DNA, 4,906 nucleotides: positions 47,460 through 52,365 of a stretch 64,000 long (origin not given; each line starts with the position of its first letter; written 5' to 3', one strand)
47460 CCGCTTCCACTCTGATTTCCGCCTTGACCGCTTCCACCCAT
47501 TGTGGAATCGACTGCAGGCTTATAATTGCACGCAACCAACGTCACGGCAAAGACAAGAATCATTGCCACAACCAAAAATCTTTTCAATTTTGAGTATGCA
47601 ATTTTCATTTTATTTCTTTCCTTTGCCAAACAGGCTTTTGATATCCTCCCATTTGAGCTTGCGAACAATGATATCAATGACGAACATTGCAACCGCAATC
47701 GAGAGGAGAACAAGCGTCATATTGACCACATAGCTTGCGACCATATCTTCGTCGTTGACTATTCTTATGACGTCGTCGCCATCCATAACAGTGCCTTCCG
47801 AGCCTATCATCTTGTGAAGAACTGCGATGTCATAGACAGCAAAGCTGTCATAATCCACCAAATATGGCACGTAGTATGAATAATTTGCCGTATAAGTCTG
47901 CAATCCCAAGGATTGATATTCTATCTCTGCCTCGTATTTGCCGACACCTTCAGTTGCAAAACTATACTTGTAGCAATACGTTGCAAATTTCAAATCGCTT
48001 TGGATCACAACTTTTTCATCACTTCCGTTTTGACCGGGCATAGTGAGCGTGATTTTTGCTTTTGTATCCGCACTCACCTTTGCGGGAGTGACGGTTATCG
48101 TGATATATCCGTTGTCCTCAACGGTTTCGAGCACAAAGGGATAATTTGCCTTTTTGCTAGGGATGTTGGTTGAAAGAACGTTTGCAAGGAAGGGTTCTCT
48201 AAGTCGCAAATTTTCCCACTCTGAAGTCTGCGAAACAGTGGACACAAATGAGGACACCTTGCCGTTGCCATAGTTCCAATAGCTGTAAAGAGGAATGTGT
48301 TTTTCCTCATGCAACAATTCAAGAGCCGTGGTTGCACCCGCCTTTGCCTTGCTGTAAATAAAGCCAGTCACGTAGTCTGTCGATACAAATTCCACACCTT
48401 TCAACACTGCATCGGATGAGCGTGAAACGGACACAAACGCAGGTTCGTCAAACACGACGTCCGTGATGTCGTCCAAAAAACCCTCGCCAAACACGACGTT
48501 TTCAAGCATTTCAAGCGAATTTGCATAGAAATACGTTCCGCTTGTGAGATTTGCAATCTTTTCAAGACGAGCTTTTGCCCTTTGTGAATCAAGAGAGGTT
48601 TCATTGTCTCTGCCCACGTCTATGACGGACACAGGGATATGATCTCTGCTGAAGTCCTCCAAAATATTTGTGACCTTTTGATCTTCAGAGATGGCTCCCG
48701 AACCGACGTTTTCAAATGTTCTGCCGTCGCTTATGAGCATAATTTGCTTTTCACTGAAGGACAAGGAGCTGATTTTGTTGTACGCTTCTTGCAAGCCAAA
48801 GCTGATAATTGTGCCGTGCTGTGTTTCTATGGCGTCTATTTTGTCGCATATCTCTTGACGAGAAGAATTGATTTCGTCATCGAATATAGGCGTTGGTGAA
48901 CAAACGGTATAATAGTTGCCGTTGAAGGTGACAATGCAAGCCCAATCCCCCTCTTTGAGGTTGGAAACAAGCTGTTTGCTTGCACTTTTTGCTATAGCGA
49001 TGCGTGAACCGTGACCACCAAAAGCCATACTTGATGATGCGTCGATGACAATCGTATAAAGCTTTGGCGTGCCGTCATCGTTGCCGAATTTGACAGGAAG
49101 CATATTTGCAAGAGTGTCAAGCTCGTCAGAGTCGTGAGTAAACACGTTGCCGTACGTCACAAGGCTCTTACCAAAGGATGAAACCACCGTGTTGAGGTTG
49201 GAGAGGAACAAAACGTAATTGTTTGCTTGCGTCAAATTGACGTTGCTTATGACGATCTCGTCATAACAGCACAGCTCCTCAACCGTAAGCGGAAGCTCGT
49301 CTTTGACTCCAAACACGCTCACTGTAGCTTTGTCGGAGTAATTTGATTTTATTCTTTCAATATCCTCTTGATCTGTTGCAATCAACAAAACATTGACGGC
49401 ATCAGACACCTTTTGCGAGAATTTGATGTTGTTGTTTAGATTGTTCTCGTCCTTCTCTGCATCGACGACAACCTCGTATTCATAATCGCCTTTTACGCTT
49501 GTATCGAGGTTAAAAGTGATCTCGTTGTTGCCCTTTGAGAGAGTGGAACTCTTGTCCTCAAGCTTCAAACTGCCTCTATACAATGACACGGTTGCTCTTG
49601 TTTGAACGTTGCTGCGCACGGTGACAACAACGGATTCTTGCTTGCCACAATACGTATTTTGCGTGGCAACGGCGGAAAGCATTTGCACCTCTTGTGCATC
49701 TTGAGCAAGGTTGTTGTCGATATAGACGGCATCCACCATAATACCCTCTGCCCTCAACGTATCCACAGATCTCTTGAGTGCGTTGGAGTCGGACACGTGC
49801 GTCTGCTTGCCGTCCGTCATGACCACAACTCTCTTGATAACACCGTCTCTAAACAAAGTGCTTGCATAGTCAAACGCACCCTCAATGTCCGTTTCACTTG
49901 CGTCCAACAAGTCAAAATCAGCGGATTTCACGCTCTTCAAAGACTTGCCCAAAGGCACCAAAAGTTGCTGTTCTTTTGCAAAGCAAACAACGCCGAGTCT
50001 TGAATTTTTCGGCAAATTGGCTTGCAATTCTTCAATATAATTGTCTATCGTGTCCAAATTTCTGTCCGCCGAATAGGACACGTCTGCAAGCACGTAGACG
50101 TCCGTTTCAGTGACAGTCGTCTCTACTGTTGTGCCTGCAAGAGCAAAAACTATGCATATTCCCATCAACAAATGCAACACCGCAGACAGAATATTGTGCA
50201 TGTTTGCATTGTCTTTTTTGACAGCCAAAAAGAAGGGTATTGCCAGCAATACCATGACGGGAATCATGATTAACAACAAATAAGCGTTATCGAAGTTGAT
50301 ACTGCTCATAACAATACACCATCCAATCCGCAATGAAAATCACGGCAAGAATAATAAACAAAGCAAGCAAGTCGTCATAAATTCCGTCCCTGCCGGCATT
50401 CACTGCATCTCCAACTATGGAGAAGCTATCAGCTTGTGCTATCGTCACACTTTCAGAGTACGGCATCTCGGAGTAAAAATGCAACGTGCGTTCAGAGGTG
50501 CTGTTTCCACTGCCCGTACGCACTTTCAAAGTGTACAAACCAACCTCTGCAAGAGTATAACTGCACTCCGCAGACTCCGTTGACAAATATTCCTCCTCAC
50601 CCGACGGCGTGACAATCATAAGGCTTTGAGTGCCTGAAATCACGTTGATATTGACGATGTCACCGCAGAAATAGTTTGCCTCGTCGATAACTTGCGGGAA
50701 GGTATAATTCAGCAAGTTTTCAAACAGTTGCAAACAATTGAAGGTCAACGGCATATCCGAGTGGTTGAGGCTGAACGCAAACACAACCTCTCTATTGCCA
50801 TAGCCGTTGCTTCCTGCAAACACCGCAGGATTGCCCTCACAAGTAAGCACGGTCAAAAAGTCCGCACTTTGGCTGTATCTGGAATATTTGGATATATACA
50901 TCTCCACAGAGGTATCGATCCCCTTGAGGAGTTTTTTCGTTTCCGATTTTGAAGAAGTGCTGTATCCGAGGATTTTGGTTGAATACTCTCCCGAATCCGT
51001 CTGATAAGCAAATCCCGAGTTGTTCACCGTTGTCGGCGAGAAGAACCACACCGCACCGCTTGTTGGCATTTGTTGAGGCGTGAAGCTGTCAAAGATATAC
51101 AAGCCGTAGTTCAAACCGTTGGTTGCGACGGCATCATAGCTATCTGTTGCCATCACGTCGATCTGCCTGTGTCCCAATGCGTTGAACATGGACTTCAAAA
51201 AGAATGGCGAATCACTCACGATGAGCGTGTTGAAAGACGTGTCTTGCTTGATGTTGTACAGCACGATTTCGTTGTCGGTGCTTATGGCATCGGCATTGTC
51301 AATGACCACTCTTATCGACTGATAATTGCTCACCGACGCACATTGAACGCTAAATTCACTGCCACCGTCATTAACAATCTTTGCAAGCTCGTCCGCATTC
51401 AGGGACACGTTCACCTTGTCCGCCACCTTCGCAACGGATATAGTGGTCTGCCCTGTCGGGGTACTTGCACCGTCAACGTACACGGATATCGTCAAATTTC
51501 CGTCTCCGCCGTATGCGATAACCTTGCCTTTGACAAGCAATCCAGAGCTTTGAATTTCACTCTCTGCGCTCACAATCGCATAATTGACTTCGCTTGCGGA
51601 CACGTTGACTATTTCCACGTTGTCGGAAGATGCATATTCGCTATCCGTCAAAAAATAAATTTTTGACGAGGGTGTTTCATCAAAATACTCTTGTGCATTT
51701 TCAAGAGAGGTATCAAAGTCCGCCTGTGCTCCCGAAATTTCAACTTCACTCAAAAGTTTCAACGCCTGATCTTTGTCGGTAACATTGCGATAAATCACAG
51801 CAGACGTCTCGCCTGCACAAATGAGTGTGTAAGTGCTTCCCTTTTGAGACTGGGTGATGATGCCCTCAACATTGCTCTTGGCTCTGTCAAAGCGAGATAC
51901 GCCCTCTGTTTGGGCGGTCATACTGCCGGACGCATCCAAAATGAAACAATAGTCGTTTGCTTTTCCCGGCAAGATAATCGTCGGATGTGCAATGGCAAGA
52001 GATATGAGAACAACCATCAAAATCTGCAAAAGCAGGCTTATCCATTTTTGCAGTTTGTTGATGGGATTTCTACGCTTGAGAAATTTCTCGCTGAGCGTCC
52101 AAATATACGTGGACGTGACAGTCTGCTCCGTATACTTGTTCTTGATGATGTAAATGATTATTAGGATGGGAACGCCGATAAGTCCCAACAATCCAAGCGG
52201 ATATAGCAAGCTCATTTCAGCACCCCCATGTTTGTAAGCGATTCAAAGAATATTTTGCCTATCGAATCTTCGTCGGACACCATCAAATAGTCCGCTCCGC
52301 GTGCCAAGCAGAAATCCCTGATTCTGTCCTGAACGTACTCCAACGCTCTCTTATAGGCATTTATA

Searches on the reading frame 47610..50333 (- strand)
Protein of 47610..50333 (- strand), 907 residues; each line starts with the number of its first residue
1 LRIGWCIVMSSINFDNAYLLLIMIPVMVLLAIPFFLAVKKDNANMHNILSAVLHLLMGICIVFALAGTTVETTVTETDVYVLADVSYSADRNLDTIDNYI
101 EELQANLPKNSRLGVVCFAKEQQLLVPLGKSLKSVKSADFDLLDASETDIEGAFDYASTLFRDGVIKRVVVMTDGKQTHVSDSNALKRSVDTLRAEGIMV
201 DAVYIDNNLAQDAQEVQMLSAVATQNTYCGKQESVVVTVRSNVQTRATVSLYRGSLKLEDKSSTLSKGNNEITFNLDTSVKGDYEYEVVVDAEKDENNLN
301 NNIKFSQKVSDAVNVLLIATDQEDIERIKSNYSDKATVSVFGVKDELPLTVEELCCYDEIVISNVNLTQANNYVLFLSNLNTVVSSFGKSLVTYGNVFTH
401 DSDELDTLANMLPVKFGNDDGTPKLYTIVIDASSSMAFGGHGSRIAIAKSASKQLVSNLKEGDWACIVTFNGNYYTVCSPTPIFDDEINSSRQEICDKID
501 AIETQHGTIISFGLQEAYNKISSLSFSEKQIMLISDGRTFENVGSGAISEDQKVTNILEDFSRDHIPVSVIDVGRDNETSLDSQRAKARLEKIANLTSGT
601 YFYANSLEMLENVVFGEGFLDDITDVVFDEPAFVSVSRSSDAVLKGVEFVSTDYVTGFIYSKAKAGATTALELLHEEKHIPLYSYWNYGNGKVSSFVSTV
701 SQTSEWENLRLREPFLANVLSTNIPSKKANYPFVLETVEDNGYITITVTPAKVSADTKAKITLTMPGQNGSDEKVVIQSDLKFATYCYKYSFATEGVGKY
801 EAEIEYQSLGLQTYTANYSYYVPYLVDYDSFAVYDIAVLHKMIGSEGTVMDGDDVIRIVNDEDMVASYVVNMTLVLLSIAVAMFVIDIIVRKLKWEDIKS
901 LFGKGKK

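Call 71: search_protein_families(library=pfam, proteins=[window:47610-50333:-], max_evalue=0.00001)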
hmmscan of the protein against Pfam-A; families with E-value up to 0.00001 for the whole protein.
window:47610-50333:- (907 aa): 3 families
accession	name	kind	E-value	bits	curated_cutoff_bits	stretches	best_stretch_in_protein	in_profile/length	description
PF13519.12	VWA_2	-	3e-22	79.7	27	2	428-537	3-106/107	von Willebrand factor type A domain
PF00092.34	VWA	-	4.9e-17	63.1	23.8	2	78-227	1-155/174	von Willebrand factor type A domain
PF13768.12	VWA_3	-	1.8e-07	31.8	27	0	78-221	2-147/155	von Willebrand factor type A domain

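Call 72: search_protein_families(library=padloc, proteins=[window:47610-50333:-], max_evalue=0.00001)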
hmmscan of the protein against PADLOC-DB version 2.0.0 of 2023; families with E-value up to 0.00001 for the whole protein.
window:47610-50333:- (907 aa): 0 families

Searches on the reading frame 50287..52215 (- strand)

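Call 71: search_protein_families(library=pfam, proteins=[window:50287-52215:-], max_evalue=0.00001)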
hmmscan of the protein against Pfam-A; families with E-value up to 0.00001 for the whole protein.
window:50287-52215:- (642 aa): 2 families
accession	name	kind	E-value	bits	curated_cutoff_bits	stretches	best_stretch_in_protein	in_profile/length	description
PF13519.12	VWA_2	-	8.3e-13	49.3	27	1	91-192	3-106/107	von Willebrand factor type A domain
PF07584.16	BatA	-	1.1e-11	45.4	25.9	1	1-78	1-77/77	Aerotolerance regulator N-terminal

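Call 72: search_protein_families(library=padloc, proteins=[window:50287-52215:-], max_evalue=0.00001)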
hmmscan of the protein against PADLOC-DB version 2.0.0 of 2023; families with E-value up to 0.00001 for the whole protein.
window:50287-52215:- (642 aa): 0 families
